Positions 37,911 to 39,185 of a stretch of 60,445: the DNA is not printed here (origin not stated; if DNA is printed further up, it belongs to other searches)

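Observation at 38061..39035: YvcK/GlmR embedded in the peptidoglycan precursor operon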

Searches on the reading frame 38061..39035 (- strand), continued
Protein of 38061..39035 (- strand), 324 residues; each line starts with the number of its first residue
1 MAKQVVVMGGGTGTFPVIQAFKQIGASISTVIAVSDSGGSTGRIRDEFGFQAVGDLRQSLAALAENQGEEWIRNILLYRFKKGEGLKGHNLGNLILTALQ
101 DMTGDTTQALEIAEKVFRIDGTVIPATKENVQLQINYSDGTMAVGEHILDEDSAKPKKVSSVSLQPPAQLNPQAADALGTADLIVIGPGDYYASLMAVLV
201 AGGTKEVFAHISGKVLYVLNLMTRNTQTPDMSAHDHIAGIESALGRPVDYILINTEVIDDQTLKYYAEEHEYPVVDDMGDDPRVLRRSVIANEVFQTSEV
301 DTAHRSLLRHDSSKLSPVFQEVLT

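Call 53: search_protein_families(library=ncbifam, proteins=[L002:2474-3355:-, L002:3361-4464:-, L032:6009-6767:+, L036:8713-9996:+, L059:10977-12182:+, L036:11717-12439:+, L047:11634-12983:+, L035:15879-17207:+, L060:9459-9938:-], max_evalue=0.00001)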
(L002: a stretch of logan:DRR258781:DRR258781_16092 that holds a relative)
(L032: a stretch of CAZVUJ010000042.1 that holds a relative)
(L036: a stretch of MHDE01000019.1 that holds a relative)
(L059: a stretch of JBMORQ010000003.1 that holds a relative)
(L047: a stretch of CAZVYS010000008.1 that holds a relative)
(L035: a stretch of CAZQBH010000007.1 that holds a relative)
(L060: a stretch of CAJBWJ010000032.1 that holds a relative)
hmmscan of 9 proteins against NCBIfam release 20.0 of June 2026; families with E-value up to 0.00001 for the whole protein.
L002:2474-3355:- (293 aa): 25 families
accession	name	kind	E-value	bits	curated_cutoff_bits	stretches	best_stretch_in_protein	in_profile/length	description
TIGR01099.1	galU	equivalog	1.7e-56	191.7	326.8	1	3-270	1-261/261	UTP--glucose-1-phosphate uridylyltransferase GalU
NF009928.0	PRK13389.1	equivalog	5.5e-41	140.7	548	1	2-292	7-297/302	UTP--glucose-1-phosphate uridylyltransferase GalU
TIGR03992.1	Arch_glmU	subfamily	1.7e-31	109.5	292.1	1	5-275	2-228/393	bifunctional sugar-1-phosphate nucleotidylyltransferase/acetyltransferase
TIGR01208.1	rmlA_long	equivalog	3e-30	105.3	320.25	2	97-275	71-235/353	glucose-1-phosphate thymidylyltransferase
NF007516.0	PRK10122.1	equivalog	8.3e-30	103.9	534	1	4-274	4-276/297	UTP--glucose-1-phosphate uridylyltransferase GalF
TIGR01105.1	galF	equivalog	3.9e-26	91.9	659.2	1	3-274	3-276/297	GalU regulator GalF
NF041173.1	Sug_nt_acttase_Thmprot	equivalog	2.9e-21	75.9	600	2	93-274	65-227/405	bifunctional sugar-1-phosphate nucleotidylyltransferase/acetyltransferase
NF041313.1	UDPGP_AglF_Halo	equivalog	2.5e-18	66.4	400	2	109-246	80-205/234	UTP--glucose-1-phosphate uridylyltransferase AglF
NF012024.0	PRK15480.1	equivalog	8.2e-14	51.4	588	1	1-58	1-58/292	glucose-1-phosphate thymidylyltransferase RfbA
NF010934.1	PRK14354.1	equivalog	1.2e-13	50.4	450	1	102-250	66-209/447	bifunctional UDP-N-acetylglucosamine diphosphorylase/glucosamine-1-phosphate N-acetyltransferase GlmU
TIGR01207.1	rmlA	equivalog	1.4e-13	50.6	360.65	1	6-64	2-60/286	glucose-1-phosphate thymidylyltransferase RfbA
TIGR02091.1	glgC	equivalog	2.4e-13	49.9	424.9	1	6-283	3-268/364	glucose-1-phosphate adenylyltransferase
NF003670.0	PRK05293.1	equivalog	1.6e-12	47.1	470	1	6-285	7-269/382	glucose-1-phosphate adenylyltransferase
TIGR01173.1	glmU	equivalog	1.2e-11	44.2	366.85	0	5-90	2-84/452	bifunctional UDP-N-acetylglucosamine diphosphorylase/glucosamine-1-phosphate N-acetyltransferase GlmU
NF010935.0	PRK14355.1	equivalog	3.1e-11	42.6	718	1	5-83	5-81/459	bifunctional UDP-N-acetylglucosamine diphosphorylase/glucosamine-1-phosphate N-acetyltransferase GlmU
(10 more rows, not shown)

L002:3361-4464:- (367 aa): 15 families
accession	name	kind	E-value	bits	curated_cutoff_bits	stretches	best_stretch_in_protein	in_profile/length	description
NF009897.0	PRK13357.1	equivalog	1.2e-127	425.6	307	1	17-356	18-355/358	branched-chain amino acid aminotransferase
TIGR01123.1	ilvE_II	equivalog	1.6e-105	352.6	250.05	1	57-355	13-310/313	branched-chain-amino-acid transaminase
NF005146.0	PRK06606.1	equivalog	5.8e-43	147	279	1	64-346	29-295/307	branched-chain amino acid transaminase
TIGR01122.1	ilvE_I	equivalog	5e-39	134.2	245.55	1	64-347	20-287/298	branched-chain-amino-acid transaminase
NF005726.0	PRK07544.1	equivalog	4.5e-23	81.8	396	1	65-316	34-268/295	branched-chain amino acid aminotransferase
NF006185.0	PRK08320.1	subfamily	4e-21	75.5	363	1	65-341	26-281/292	branched-chain amino acid aminotransferase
NF009896.0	PRK13356.1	equivalog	5.2e-20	71.7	262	1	56-336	22-279/287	branched-chain amino acid aminotransferase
NF009126.0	PRK12479.1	equivalog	5.1e-13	48.9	518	1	65-338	27-279/299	branched-chain-amino-acid transaminase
NF005886.0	PRK07849.1-1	equivalog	6.2e-12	45.4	253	1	197-285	159-244/291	aminodeoxychorismate lyase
TIGR01121.1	D_amino_aminoT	equivalog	8e-11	41.6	277.45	1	206-340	151-272/276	D-amino-acid transaminase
NF005800.0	PRK07650.1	equivalog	2.2e-10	40.3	308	1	65-290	24-234/290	aminodeoxychorismate lyase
NF005209.0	PRK06680.1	subfamily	3.1e-10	39.4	320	1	207-338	157-276/286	D-amino-acid transaminase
TIGR03461.1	pabC_Proteo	equivalog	7.3e-10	38.5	176.85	1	211-296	150-232/262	aminodeoxychorismate lyase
NF005888.0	PRK07849.1-3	equivalog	4.5e-09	35.7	273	0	202-287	164-248/298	aminodeoxychorismate lyase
NF004761.0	PRK06092.1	equivalog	8.9e-08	31.7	260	1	212-312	153-245/268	aminodeoxychorismate lyase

L032:6009-6767:+ (252 aa): 27 families (the best 25 are shown)
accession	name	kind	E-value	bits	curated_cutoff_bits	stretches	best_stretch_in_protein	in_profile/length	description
NF010935.0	PRK14355.1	equivalog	8.2e-62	209.3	718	1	5-250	1-245/459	bifunctional UDP-N-acetylglucosamine diphosphorylase/glucosamine-1-phosphate N-acetyltransferase GlmU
TIGR01173.1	glmU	equivalog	1.2e-59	202.4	366.85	1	9-251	2-240/452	bifunctional UDP-N-acetylglucosamine diphosphorylase/glucosamine-1-phosphate N-acetyltransferase GlmU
NF010934.1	PRK14354.1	equivalog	1.6e-59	201.6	450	1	10-250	2-239/447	bifunctional UDP-N-acetylglucosamine diphosphorylase/glucosamine-1-phosphate N-acetyltransferase GlmU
NF010932.0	PRK14352.1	equivalog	2e-54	185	611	1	5-250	4-250/488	bifunctional UDP-N-acetylglucosamine diphosphorylase/glucosamine-1-phosphate N-acetyltransferase GlmU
NF010933.0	PRK14353.1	equivalog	1.8e-48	165.3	505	1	6-251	4-246/453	bifunctional UDP-N-acetylglucosamine diphosphorylase/glucosamine-1-phosphate N-acetyltransferase GlmU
NF010938.0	PRK14358.1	equivalog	1.9e-48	165.2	500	1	9-250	9-247/481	bifunctional N-acetylglucosamine-1-phosphate uridyltransferase/glucosamine-1-phosphate acetyltransferase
NF010936.0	PRK14356.1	equivalog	7.5e-46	157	666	1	5-250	3-246/456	bifunctional UDP-N-acetylglucosamine diphosphorylase/glucosamine-1-phosphate N-acetyltransferase GlmU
NF010937.0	PRK14357.1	equivalog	2.4e-45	155.2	658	1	10-250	3-232/448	bifunctional UDP-N-acetylglucosamine diphosphorylase/glucosamine-1-phosphate N-acetyltransferase GlmU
NF006986.0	PRK09451.1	equivalog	4.2e-40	137.9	725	1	5-247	3-239/456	bifunctional UDP-N-acetylglucosamine diphosphorylase/glucosamine-1-phosphate N-acetyltransferase GlmU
NF010940.0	PRK14360.1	equivalog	7.2e-40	136.9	602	1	9-250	3-239/452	bifunctional UDP-N-acetylglucosamine diphosphorylase/glucosamine-1-phosphate N-acetyltransferase GlmU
NF010939.0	PRK14359.1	equivalog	1.3e-35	122.9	592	1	8-250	3-236/430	bifunctional UDP-N-acetylglucosamine diphosphorylase/glucosamine-1-phosphate N-acetyltransferase GlmU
TIGR03992.1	Arch_glmU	subfamily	3.8e-28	98.5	292.1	1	9-235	2-215/393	bifunctional sugar-1-phosphate nucleotidylyltransferase/acetyltransferase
NF041313.1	UDPGP_AglF_Halo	equivalog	1.4e-21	77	400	1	10-224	3-213/234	UTP--glucose-1-phosphate uridylyltransferase AglF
TIGR01208.1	rmlA_long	equivalog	2.2e-16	59.7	320.25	1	10-247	2-234/353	glucose-1-phosphate thymidylyltransferase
NF041173.1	Sug_nt_acttase_Thmprot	equivalog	7.4e-15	54.8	600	1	10-221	3-205/405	bifunctional sugar-1-phosphate nucleotidylyltransferase/acetyltransferase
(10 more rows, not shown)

L036:8713-9996:+ (427 aa): 23 families
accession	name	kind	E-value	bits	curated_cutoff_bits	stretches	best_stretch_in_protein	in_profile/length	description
TIGR03992.1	Arch_glmU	subfamily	1.5e-63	215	292.1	1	6-397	3-393/393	bifunctional sugar-1-phosphate nucleotidylyltransferase/acetyltransferase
NF041173.1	Sug_nt_acttase_Thmprot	equivalog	1.5e-56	192.1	600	1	6-399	3-395/405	bifunctional sugar-1-phosphate nucleotidylyltransferase/acetyltransferase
NF010933.0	PRK14353.1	equivalog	7.4e-19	67.7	505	2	244-408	270-424/453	bifunctional UDP-N-acetylglucosamine diphosphorylase/glucosamine-1-phosphate N-acetyltransferase GlmU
TIGR01208.1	rmlA_long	equivalog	4.3e-18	65.3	320.25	1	7-330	3-330/353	glucose-1-phosphate thymidylyltransferase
TIGR01173.1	glmU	equivalog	1.6e-17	63.5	366.85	1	5-104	2-100/452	bifunctional UDP-N-acetylglucosamine diphosphorylase/glucosamine-1-phosphate N-acetyltransferase GlmU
NF052502.1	man1P_GTase_Rv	exception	3.5e-16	59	440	1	6-111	3-112/352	mannose-1-phosphate guanylyltransferase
NF010934.1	PRK14354.1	equivalog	1.2e-13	50.4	450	1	257-399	300-425/447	bifunctional UDP-N-acetylglucosamine diphosphorylase/glucosamine-1-phosphate N-acetyltransferase GlmU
TIGR03991.1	alt_bact_glmU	hypoth_equivalog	5e-13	49.1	225.3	1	228-398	172-345/394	UDP-N-acetylglucosamine diphosphorylase/glucosamine-1-phosphate N-acetyltransferase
NF002060.0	PRK00892.1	subfamily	1.3e-11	44.2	207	1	241-334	118-217/345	UDP-3-O-(3-hydroxymyristoyl)glucosamine N-acyltransferase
TIGR01853.1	lipid_A_lpxD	equivalog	6.9e-11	41.7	242.5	1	241-334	109-208/325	UDP-3-O-(3-hydroxymyristoyl)glucosamine N-acyltransferase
TIGR03570.1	NeuD_NnaD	subfamily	1e-10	41.6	160.8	0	246-318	91-165/202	NeuD/PglB/VioB family sugar acetyltransferase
NF010935.0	PRK14355.1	equivalog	1.2e-10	40.6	718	0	242-397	292-430/459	bifunctional UDP-N-acetylglucosamine diphosphorylase/glucosamine-1-phosphate N-acetyltransferase GlmU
NF010937.0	PRK14357.1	equivalog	3.3e-10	39.4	658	1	257-405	293-424/448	bifunctional UDP-N-acetylglucosamine diphosphorylase/glucosamine-1-phosphate N-acetyltransferase GlmU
NF010940.0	PRK14360.1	equivalog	1.1e-09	37.3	602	1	257-412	300-438/452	bifunctional UDP-N-acetylglucosamine diphosphorylase/glucosamine-1-phosphate N-acetyltransferase GlmU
NF041313.1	UDPGP_AglF_Halo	equivalog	2.1e-09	37.2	400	1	6-113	3-113/234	UTP--glucose-1-phosphate uridylyltransferase AglF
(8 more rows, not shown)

L059:10977-12182:+ (401 aa): 38 families (the best 25 are shown)
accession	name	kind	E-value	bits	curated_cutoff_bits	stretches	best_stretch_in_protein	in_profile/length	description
TIGR03992.1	Arch_glmU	subfamily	2.6e-86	290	292.1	1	5-396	2-393/393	bifunctional sugar-1-phosphate nucleotidylyltransferase/acetyltransferase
NF041173.1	Sug_nt_acttase_Thmprot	equivalog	1.4e-72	244.9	600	1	5-399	2-396/405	bifunctional sugar-1-phosphate nucleotidylyltransferase/acetyltransferase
TIGR01208.1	rmlA_long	equivalog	7.5e-40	136.9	320.25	1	6-332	2-333/353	glucose-1-phosphate thymidylyltransferase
TIGR01173.1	glmU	equivalog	1.4e-27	96.6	366.85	2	5-199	2-203/452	bifunctional UDP-N-acetylglucosamine diphosphorylase/glucosamine-1-phosphate N-acetyltransferase GlmU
NF010933.0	PRK14353.1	equivalog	2.5e-27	95.6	505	2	4-158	6-161/453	bifunctional UDP-N-acetylglucosamine diphosphorylase/glucosamine-1-phosphate N-acetyltransferase GlmU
NF052502.1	man1P_GTase_Rv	exception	1.1e-24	87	440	1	5-333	2-327/352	mannose-1-phosphate guanylyltransferase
NF010936.0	PRK14356.1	equivalog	3.4e-23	82.3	666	2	234-345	287-397/456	bifunctional UDP-N-acetylglucosamine diphosphorylase/glucosamine-1-phosphate N-acetyltransferase GlmU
NF041313.1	UDPGP_AglF_Halo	equivalog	4.9e-22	78.5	400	1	5-223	2-228/234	UTP--glucose-1-phosphate uridylyltransferase AglF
TIGR03991.1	alt_bact_glmU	hypoth_equivalog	6.8e-22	78.3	225.3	1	126-394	89-342/394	UDP-N-acetylglucosamine diphosphorylase/glucosamine-1-phosphate N-acetyltransferase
NF010937.0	PRK14357.1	equivalog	1.7e-20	73.4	658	2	5-285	2-282/448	bifunctional UDP-N-acetylglucosamine diphosphorylase/glucosamine-1-phosphate N-acetyltransferase GlmU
NF010934.1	PRK14354.1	equivalog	1.8e-20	72.9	450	2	6-201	2-205/447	bifunctional UDP-N-acetylglucosamine diphosphorylase/glucosamine-1-phosphate N-acetyltransferase GlmU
NF010935.0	PRK14355.1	equivalog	1e-19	70.5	718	1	4-315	4-324/459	bifunctional UDP-N-acetylglucosamine diphosphorylase/glucosamine-1-phosphate N-acetyltransferase GlmU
NF006986.0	PRK09451.1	equivalog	1.1e-16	60.7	725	1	236-352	285-399/456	bifunctional UDP-N-acetylglucosamine diphosphorylase/glucosamine-1-phosphate N-acetyltransferase GlmU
TIGR01207.1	rmlA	equivalog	2.8e-16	59.5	360.65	1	6-188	2-190/286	glucose-1-phosphate thymidylyltransferase RfbA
NF010938.0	PRK14358.1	equivalog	1.5e-15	56.7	500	1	231-339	285-392/481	bifunctional N-acetylglucosamine-1-phosphate uridyltransferase/glucosamine-1-phosphate acetyltransferase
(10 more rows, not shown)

L036:11717-12439:+ (240 aa): 2 families
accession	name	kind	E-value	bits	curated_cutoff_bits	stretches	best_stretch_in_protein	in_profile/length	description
TIGR00726.1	TIGR00726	equivalog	1.1e-39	136.1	141.15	1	32-239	24-222/223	peptidoglycan editing factor PgeF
NF007998.1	PRK10723.1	equivalog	6.5e-20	71.7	369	1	31-239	46-242/243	purine nucleoside phosphorylase YfiH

L047:11634-12983:+ (449 aa): 17 families
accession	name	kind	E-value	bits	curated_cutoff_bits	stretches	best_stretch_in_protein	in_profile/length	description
TIGR01143.1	murF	subfamily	2.2e-57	194.9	288.6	2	129-278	73-221/418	UDP-N-acetylmuramoyl-tripeptide--D-alanyl-D-alanine ligase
NF008896.0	PRK11929.1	equivalog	1.3e-47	162.2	1023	2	129-271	603-744/965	bifunctional UDP-N-acetylmuramoyl-L-alanyl-D-glutamate--2,6-diaminopimelate ligase MurE/UDP-N-acetylmuramoyl-tripeptide--D-alanyl-D-alanine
NF008041.0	PRK10773.1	equivalog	2.1e-30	105.9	551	1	130-271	100-240/453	UDP-N-acetylmuramoyl-tripeptide--D-alanyl-D-alanine ligase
NF008897.0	PRK11930.1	equivalog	4.3e-30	104.4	804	2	128-279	105-253/822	bifunctional UDP-N-acetylmuramoyl-tripeptide:D-alanyl-D-alanine ligase/alanine racemase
NF010693.0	PRK14093.1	equivalog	1.9e-26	92.8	544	1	130-264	108-241/479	UDP-N-acetylmuramoylalanyl-D-glutamyl-2,6-diaminopimelate--D-alanyl-D-alanine ligase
TIGR01087.1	murD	equivalog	1.6e-16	60.4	211.95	1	127-349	101-299/441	UDP-N-acetylmuramoyl-L-alanine--D-glutamate ligase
NF053647.1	pMurD2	equivalog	2.1e-14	53.3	550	1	127-340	96-299/405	pseudomurein biosynthesis peptide ligase pMurD2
NF053645.1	pMurC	equivalog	1.5e-13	50.3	560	1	125-276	97-249/492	pseudomurein biosynthesis peptide ligase pMurC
TIGR01085.1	murE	subfamily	5.1e-13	48.7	257.3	1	123-266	75-237/472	UDP-N-acetylmuramyl-tripeptide synthetase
NF001126.0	PRK00139.1-4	equivalog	1e-11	44.1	373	1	118-271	89-259/486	UDP-N-acetylmuramoyl-L-alanyl-D-glutamate--2,6-diaminopimelate ligase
TIGR01082.1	murC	equivalog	3.2e-11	43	335.1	1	127-280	97-241/449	UDP-N-acetylmuramate--L-alanine ligase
NF053646.1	pMurD1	equivalog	1.4e-09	37.1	610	1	130-239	109-218/465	pseudomurein biosynthesis peptide ligase pMurD1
NF053648.1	pMurE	equivalog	2.5e-09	36.4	600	1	121-267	89-250/464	pseudomurein biosynthesis peptide ligase pMurE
NF001124.0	PRK00139.1-2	equivalog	5.4e-08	32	476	0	118-170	96-149/500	UDP-N-acetylmuramoyl-L-alanyl-D-glutamate--2,6-diaminopimelate ligase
NF045635.1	isoglutsynth_MurT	equivalog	5.9e-08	32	800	0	127-226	45-144/447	lipid II isoglutaminyl synthase subunit MurT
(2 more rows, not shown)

L035:15879-17207:+ (442 aa): 21 families
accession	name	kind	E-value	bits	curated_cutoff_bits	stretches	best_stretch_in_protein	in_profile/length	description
TIGR01087.1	murD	equivalog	4.6e-99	332.5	211.95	1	15-440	1-440/441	UDP-N-acetylmuramoyl-L-alanine--D-glutamate ligase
TIGR01082.1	murC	equivalog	1.6e-30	106.6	335.1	2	32-250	17-225/449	UDP-N-acetylmuramate--L-alanine ligase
NF053647.1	pMurD2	equivalog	3.7e-29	101.8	550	1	18-374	5-345/405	pseudomurein biosynthesis peptide ligase pMurD2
NF053645.1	pMurC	equivalog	9.8e-28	97.1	560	1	31-251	15-237/492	pseudomurein biosynthesis peptide ligase pMurC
NF001126.0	PRK00139.1-4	equivalog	4.3e-22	78.3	373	1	91-253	75-254/486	UDP-N-acetylmuramoyl-L-alanyl-D-glutamate--2,6-diaminopimelate ligase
TIGR01085.1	murE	subfamily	6.2e-22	78.1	257.3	2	116-252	83-237/472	UDP-N-acetylmuramyl-tripeptide synthetase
TIGR01143.1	murF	subfamily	7.3e-22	77.9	288.6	2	109-259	65-217/418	UDP-N-acetylmuramoyl-tripeptide--D-alanyl-D-alanine ligase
NF053646.1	pMurD1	equivalog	7.1e-21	74.4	610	1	16-224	3-216/465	pseudomurein biosynthesis peptide ligase pMurD1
NF008896.0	PRK11929.1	equivalog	6.5e-19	67.3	1023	2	263-336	780-853/965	bifunctional UDP-N-acetylmuramoyl-L-alanyl-D-glutamate--2,6-diaminopimelate ligase MurE/UDP-N-acetylmuramoyl-tripeptide--D-alanyl-D-alanine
NF001124.0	PRK00139.1-2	equivalog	2.5e-16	59.5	476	1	96-250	87-257/500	UDP-N-acetylmuramoyl-L-alanyl-D-glutamate--2,6-diaminopimelate ligase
NF010628.0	PRK14022.1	equivalog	2.7e-14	52.8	536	1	117-322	110-346/483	UDP-N-acetylmuramoyl-L-alanyl-D-glutamate--L-lysine ligase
NF011171.0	PRK14573.1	equivalog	3.2e-12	45.1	1015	1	56-323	42-322/809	bifunctional UDP-N-acetylmuramate--L-alanine ligase/D-alanine--D-alanine ligase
NF001123.0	PRK00139.1-1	equivalog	3.3e-12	45.8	586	1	116-251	105-254/493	UDP-N-acetylmuramoyl-L-alanyl-D-glutamate--2,6-diaminopimelate ligase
NF033197.0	F430_CfbE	equivalog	1.2e-11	44.2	250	0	116-147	97-126/430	coenzyme F430 synthase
NF001130.0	PRK00139.2-4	equivalog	7.4e-10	38.1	715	0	237-320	290-373/516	UDP-N-acetylmuramoyl-L-alanyl-D-glutamate--2,6-diaminopimelate ligase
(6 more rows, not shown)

L060:9459-9938:- (159 aa): 7 families
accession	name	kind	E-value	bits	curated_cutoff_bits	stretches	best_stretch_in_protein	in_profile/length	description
TIGR02199.1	rfaE_dom_II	equivalog_domain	7e-25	87.5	181.5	1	14-154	8-143/144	D-glycero-beta-D-manno-heptose 1-phosphate adenylyltransferase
NF008454.0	PRK11316.1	equivalog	5.3e-20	71.5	521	1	14-156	337-474/475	bifunctional D-glycero-beta-D-manno-heptose-7-phosphate kinase/D-glycero-beta-D-manno-heptose 1-phosphate adenylyltransferase HldE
TIGR00125.1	cyt_tran_rel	domain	9.4e-12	45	27.7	1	22-78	4-57/65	adenylyltransferase/cytidyltransferase family protein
NF001985.0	PRK00777.1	subfamily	7.3e-10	39.1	104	1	20-79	7-64/157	pantetheine-phosphate adenylyltransferase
TIGR01518.1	g3p_cytidyltrns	equivalog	1.2e-08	35.1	165.4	1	21-149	2-121/125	glycerol-3-phosphate cytidylyltransferase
NF002250.0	PRK01170.1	subfamily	1.2e-07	31.5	489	1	19-79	2-62/322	bifunctional pantetheine-phosphate adenylyltransferase/NTP phosphatase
NF041124.1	CoaD_Thcocales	equivalog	2.6e-07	30.7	290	1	20-80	7-66/156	phosphopantetheine adenylyltransferase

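Call 56: find_homologous_proteins(query=L032:6009-6767:+, max_evalue=1e-20)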
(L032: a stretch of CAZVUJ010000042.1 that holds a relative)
Query L032:6009-6767:+ (252 aa): 4569 proteins with E <= 1e-20 among 5938 candidates; the best 120 are listed.
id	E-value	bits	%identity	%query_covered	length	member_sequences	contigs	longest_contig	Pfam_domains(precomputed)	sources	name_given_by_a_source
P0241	2.4e-160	549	100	98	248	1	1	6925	PF00483.30,PF01128.26,PF12804.14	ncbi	-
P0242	1.1e-122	426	76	99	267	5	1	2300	PF00483.30,PF01128.26,PF12804.14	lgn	-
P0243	1.8e-122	425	78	98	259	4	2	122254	PF00483.30,PF01128.26,PF12804.14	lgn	-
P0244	3.6e-121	421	76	98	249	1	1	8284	PF00483.30,PF01128.26,PF12804.14,PF02348.26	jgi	jgi:bifunctional UDP-N-acetylglucosamine pyrophosphorylase/glucosamine-1-phosphate N-acetyltransfera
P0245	1.5e-118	413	74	98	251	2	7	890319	PF00483.30,PF01128.26,PF12804.14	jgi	jgi:bifunctional UDP-N-acetylglucosamine pyrophosphorylase/glucosamine-1-phosphate N-acetyltransfera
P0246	4.1e-103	362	66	98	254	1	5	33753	PF00483.30,PF01128.26,PF12804.14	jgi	jgi:bifunctional UDP-N-acetylglucosamine pyrophosphorylase/glucosamine-1-phosphate N-acetyltransfera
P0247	1.7e-81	291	58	95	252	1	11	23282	PF00483.30,PF12804.14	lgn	-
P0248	4.2e-80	287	55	97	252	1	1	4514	PF00483.30,PF01128.26,PF12804.14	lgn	-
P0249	1.2e-79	285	53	95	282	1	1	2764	PF00483.30,PF01128.26,PF12804.14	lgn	-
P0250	3.3e-79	284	54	98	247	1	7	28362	PF00483.30,PF01128.26,PF12804.14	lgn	-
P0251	4.0e-79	284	52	98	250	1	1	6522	PF00483.30,PF01128.26,PF12804.14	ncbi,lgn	-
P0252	4.3e-79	283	52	97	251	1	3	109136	PF00483.30,PF01128.26,PF12804.14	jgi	jgi:bifunctional UDP-N-acetylglucosamine pyrophosphorylase/glucosamine-1-phosphate N-acetyltransfera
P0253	6.5e-79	283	53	97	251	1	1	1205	PF00483.30,PF01128.26,PF12804.14,PF02348.26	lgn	-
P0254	1.2e-78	282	56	98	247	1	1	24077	PF00483.30,PF01128.26,PF12804.14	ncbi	-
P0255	2.1e-78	281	55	98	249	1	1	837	PF00483.30,PF01128.26,PF12804.14,PF02348.26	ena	-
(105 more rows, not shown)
